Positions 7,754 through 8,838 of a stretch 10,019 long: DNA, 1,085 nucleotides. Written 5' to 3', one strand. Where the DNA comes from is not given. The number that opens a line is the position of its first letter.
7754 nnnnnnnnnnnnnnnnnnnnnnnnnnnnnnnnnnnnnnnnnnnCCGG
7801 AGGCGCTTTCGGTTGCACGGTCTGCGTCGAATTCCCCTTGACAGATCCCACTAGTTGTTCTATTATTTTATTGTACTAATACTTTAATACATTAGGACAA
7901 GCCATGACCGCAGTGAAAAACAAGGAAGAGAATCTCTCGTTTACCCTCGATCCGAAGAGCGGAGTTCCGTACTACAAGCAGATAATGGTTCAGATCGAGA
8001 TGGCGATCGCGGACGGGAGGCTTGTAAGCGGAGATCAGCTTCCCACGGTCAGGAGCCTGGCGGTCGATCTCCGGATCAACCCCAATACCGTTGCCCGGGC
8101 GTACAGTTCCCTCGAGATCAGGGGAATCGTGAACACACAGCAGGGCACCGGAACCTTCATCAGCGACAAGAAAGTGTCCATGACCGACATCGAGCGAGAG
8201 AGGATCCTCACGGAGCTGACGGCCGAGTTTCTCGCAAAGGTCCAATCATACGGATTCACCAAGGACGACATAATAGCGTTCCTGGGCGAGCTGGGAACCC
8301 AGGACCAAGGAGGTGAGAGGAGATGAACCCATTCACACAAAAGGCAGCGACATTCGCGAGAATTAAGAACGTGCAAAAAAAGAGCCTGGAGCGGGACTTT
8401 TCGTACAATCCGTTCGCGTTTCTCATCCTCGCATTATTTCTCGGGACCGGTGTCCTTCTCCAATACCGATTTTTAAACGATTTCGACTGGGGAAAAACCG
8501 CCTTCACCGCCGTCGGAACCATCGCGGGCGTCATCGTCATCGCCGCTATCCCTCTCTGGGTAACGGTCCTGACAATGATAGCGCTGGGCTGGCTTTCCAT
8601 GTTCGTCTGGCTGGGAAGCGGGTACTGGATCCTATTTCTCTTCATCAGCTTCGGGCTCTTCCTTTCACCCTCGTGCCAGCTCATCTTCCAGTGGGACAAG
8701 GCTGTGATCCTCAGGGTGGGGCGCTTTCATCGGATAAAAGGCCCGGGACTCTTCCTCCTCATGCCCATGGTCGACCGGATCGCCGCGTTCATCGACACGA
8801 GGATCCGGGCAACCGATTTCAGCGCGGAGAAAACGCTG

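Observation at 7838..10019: YtrA-type GntR regulator, SPFH/stomatin membrane protein and MacB/FtsE-type ABC ATPase arranged as one translationally coupled operon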

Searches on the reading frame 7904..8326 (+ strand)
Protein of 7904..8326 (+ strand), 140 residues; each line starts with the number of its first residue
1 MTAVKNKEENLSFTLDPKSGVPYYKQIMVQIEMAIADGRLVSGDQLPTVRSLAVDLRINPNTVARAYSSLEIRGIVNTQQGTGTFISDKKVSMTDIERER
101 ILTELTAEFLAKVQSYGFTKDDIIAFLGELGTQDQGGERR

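Call 3: search_protein_families(library=pfam, proteins=[window:7904-8326:+], max_evalue=0.01)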
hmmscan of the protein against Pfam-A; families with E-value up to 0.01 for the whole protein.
window:7904-8326:+ (140 aa): 2 families
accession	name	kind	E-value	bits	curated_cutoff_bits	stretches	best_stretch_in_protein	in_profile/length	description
PF00392.27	GntR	-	6e-16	58.3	27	1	24-86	2-64/64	Bacterial regulatory proteins, gntR family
PF02082.26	Rrf2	-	0.0063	17.1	30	1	42-83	19-60/132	Iron-dependent Transcriptional regulator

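Call 4: search_protein_families(library=ncbifam, proteins=[window:7904-8326:+], max_evalue=0.01)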
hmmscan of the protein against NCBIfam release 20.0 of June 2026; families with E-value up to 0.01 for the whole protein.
window:7904-8326:+ (140 aa): 24 families
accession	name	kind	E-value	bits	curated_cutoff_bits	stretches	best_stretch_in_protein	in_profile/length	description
NF053730.1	TransRegRv1152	equivalog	5.5e-21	74.7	170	1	14-127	8-115/120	Rv1152 family transcriptional regulator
NF052286.1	ecto_TF_EhuR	exception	5.1e-18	64.9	480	1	21-91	10-80/458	MocR-like ectoine utilization transcription factor EhuR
NF052282.1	PLP_TF_PdxR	equivalog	7.4e-17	61.5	320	1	22-94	1-73/448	MocR-like pyridoxine biosynthesis transcription factor PdxR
TIGR02325.1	C_P_lyase_phnF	equivalog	2.7e-16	59.8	156.8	1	17-106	3-92/238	phosphonate metabolism transcriptional regulator PhnF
NF047563.1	modulin_PmtR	equivalog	2e-15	56.9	200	1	15-114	5-104/125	PSM export ABC transporter transcriptional regulator PmtR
NF052281.1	rhizopine_MocR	equivalog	1.1e-14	54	650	1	13-98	9-94/479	rhizopine catabolism transcriptional regulator MocR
NF052290.2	MocR_like_YczR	exception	2.4e-14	52.9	487.4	1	19-92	16-89/458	MocR-like transcription factor YczR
NF012025.0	PRK15481.1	equivalog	9.2e-14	50.9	573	1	26-92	10-76/432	MocR-like B6 salvage transcription factor PtsJ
TIGR02018.2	his_ut_repres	equivalog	3.4e-10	39.7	220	1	24-106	1-83/226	histidine utilization transcriptional repressor HutC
NF007292.0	PRK09764.1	equivalog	5.4e-09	35.6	281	1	21-96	4-78/240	GntR family transcriptional regulator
NF007001.0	PRK09464.1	equivalog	7e-09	35.7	330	1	27-89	15-77/254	pyruvate dehydrogenase complex transcriptional repressor PdhR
NF052285.1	GABA_TF_GabR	exception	7.6e-08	31.6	600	1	24-101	1-76/456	MocR-like transcriptional regulator GabR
NF007741.0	PRK10421.1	equivalog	7.8e-08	32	311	1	26-93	11-78/262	transcriptional regulator LldR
NF008491.0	PRK11402.1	subfamily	1.7e-06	27.8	269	1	15-92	4-81/243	GntR family transcriptional regulator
TIGR02404.1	trehalos_R_Bsub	equivalog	4e-06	26.7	211.95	1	24-91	2-70/233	trehalose operon repressor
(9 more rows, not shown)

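Call 45: search_solved_structures(query=window:7904-8326:+, max_evalue=0.001, show_alignments=2)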
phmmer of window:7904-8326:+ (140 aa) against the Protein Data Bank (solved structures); distinct sequences matched with E-value up to 0.001: 24.
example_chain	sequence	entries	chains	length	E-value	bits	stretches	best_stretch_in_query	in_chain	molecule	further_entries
4r1h_A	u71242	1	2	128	8.6e-18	67.9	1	20-129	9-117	Lmo0741 protein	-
3by6_A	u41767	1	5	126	1.7e-15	60.4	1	22-117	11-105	Predicted transcriptional regulator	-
3neu_A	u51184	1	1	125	2.3e-14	56.8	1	21-124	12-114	Lin1836 protein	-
4ham_A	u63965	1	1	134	3.3e-14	56.3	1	10-95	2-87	Lmo2241 protein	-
3tqn_A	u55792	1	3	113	3.9e-10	43.1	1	21-108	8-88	Transcriptional regulator, GntR family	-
6sbs_A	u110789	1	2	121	8.9e-09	38.7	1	14-81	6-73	Regulatory protein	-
2du9_A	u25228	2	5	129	9.5e-09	38.6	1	21-130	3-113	Predicted transcriptional regulators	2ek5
3ic7_A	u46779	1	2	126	4.1e-07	33.4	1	23-123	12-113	Putative transcriptional regulator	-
8pql_E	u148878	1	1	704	4.5e-07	33.2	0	9-81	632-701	Polyubiquitin-C,Nucleotide exchange factor SIL1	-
4u0v_A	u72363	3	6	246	4.8e-07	33.1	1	15-92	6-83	HTH-type transcriptional repressor YvoA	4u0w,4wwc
2wv0_A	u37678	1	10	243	6.3e-07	32.8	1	15-92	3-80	HTH-TYPE TRANSCRIPTIONAL REPRESSOR YVOA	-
4u0y_A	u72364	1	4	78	7.7e-07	32.5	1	15-87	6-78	HTH-type transcriptional repressor YvoA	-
8pql_U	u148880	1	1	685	1.7e-06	31.4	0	9-58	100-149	Ubiquitin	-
2ra5_A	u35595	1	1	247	1.9e-06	31.2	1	11-92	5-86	Putative transcriptional regulator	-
8q7r_U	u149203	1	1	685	2.5e-06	30.8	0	9-58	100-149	Ubiquitin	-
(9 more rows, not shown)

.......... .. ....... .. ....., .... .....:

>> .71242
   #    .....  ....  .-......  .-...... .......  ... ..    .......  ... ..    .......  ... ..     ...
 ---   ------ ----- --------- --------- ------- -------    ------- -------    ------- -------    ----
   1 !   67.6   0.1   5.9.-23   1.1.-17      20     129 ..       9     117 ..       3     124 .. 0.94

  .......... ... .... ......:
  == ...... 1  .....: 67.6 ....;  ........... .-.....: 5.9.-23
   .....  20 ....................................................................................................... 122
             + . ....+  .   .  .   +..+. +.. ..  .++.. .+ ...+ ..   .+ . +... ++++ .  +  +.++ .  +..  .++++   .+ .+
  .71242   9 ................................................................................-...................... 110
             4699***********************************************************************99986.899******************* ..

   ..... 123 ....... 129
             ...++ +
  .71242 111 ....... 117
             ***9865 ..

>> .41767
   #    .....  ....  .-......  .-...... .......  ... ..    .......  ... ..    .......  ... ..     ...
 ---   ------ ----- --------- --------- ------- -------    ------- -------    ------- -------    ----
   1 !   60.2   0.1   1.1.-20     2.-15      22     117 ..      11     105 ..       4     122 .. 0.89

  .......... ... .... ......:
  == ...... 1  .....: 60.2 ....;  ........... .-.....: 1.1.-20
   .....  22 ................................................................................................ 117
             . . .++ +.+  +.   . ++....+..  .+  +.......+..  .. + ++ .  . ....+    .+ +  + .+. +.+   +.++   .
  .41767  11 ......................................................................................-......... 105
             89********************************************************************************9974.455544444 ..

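Call 46: search_protein_families(library=padloc, proteins=[window:7904-8326:+], max_evalue=0.001)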
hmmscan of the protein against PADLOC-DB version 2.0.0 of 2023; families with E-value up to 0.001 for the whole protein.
window:7904-8326:+ (140 aa): 0 families

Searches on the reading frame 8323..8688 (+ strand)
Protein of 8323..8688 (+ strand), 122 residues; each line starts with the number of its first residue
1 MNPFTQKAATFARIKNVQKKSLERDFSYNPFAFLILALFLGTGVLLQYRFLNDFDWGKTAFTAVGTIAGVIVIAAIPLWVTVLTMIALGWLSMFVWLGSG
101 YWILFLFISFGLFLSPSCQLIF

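Call 55: search_protein_representatives(protein=window:8323-8688:+)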
Query: 122 residues. Proteins with E-value up to 0.001 (for the whole library): 15; up to 1e-10: 4; up to 1e-30: 1. The best 15 are listed.
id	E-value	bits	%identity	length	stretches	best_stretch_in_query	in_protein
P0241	9.3e-48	178.0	84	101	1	1-101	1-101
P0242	9.5e-27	110.1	80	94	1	49-122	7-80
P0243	2.9e-12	63.3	35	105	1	11-105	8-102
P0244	8.5e-11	58.6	40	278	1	6-120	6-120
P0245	8.6e-08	48.9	40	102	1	10-94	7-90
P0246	3.6e-07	46.9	30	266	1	12-122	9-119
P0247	2.9e-06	43.9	56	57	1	11-49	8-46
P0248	3.0e-06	43.9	30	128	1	11-113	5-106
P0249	5.8e-06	43.0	32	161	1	10-121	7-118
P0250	7.3e-06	42.7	28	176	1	13-122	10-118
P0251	8.4e-06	42.5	33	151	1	11-94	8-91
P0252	1.2e-05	41.9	28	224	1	10-120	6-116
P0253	2.7e-04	37.6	30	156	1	24-121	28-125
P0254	4.1e-04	37.0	40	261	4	87-122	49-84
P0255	6.3e-04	36.4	36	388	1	10-120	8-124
